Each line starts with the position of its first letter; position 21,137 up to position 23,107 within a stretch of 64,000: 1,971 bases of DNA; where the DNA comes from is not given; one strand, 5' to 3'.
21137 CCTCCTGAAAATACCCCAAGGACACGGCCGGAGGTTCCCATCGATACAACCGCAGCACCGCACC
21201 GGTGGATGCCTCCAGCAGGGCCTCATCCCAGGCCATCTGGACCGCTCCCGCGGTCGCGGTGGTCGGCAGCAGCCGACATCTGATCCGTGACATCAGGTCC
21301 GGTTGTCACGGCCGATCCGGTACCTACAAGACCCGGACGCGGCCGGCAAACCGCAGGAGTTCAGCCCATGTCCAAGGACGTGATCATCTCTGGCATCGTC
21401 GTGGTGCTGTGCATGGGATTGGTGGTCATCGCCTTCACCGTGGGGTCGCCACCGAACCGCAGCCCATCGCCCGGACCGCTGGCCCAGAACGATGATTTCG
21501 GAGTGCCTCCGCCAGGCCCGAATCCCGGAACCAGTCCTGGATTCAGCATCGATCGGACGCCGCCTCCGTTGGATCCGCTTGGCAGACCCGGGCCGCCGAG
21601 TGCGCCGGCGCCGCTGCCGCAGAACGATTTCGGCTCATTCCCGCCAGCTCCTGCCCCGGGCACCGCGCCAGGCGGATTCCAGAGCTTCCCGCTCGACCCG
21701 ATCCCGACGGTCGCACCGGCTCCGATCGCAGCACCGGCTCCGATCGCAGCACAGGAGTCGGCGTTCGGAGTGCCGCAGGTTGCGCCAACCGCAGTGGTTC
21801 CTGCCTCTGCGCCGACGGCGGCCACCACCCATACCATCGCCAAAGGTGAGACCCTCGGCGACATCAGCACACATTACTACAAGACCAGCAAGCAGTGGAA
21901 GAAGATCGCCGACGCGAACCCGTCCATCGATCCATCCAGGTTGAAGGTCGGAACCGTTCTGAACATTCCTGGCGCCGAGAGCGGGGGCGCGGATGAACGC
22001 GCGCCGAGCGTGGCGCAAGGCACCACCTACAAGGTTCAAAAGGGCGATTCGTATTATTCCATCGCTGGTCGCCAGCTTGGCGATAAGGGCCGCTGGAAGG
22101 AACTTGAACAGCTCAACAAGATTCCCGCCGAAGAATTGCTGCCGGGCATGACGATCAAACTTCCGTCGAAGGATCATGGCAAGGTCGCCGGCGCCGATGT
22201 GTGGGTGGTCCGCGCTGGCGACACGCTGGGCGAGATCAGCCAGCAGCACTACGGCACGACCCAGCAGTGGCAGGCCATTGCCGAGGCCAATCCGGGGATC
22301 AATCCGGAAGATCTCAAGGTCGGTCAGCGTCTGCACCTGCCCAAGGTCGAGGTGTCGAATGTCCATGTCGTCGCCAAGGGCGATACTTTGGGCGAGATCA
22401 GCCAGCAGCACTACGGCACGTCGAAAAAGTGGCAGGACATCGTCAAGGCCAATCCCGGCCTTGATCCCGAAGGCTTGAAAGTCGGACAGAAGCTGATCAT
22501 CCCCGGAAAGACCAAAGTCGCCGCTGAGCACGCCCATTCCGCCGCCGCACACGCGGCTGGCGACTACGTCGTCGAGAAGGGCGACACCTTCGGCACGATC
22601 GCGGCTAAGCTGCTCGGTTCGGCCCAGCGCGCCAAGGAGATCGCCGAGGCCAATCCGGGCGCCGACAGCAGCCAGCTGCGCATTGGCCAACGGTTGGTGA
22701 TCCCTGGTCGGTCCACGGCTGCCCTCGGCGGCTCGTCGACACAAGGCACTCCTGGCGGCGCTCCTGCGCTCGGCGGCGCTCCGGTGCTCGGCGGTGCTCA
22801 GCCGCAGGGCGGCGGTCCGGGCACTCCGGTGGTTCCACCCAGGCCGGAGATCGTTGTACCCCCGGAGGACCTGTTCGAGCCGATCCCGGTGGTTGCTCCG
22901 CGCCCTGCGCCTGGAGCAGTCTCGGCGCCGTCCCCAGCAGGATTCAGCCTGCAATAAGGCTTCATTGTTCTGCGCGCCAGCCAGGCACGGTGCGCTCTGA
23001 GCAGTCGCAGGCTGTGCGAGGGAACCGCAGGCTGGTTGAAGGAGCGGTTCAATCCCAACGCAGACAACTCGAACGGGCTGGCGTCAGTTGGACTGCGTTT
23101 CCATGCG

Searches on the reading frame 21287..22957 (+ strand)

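Call 43: search_protein_families(library=pfam, proteins=[window:21287-22957:+], max_evalue=0.001)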
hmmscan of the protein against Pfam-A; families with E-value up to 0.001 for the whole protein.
window:21287-22957:+ (556 aa): 5 families
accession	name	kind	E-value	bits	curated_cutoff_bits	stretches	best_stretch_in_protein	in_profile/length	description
PF01476.26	LysM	-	1.3e-50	169.5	20.9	5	360-406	1-43/43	LysM domain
PF23457.1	LysM2_NFP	-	2.6e-30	104.7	36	3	178-228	4-54/56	NFP LysM2 domain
PF23472.1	LysM2_CERK1_LYK3_4_5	-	2e-22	79.3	27.4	0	307-352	9-54/56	LYK3/4/5 LysM2 domain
PF05489.18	Phage_tail_X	-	3.1e-20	72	22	2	309-359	4-59/60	Phage Tail Protein X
PF23473.1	LysM3_LYK4_5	-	4.1e-06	27.2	29.3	0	247-262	4-19/48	LYK4/5 LysM3 domain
